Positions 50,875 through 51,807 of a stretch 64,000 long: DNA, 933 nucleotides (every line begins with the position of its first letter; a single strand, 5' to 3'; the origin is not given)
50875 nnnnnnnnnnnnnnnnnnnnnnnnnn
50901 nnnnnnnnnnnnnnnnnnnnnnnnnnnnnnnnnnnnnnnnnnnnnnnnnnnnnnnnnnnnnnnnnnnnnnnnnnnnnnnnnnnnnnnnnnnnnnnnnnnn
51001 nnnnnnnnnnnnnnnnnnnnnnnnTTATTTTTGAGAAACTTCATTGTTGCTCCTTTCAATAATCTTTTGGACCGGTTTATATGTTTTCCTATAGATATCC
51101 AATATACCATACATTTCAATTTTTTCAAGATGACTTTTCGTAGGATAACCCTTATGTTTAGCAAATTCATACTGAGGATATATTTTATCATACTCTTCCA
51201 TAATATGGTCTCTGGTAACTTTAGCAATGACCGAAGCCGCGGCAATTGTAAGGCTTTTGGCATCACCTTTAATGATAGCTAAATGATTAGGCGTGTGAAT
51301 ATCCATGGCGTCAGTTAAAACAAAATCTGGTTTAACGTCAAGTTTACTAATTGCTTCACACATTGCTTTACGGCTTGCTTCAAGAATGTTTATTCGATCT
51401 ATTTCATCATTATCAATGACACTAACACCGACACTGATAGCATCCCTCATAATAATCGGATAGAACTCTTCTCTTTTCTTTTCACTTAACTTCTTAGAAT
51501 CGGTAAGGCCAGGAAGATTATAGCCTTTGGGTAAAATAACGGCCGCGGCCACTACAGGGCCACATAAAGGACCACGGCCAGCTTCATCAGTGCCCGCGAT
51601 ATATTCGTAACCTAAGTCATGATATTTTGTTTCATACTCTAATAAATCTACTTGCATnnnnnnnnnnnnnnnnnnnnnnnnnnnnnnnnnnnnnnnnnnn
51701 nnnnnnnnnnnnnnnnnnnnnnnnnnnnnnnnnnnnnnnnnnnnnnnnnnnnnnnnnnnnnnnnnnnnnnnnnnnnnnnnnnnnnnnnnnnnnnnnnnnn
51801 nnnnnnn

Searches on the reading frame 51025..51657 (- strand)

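Call 78: search_protein_families(library=pfam, proteins=[window:51025-51657:-], max_evalue=0.001)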
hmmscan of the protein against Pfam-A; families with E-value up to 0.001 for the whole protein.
window:51025-51657:- (210 aa): 1 family
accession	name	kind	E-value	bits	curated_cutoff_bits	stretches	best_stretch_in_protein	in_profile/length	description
PF01351.25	RNase_HII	-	3.8e-38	131.8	25.8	1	21-192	1-195/199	Ribonuclease HII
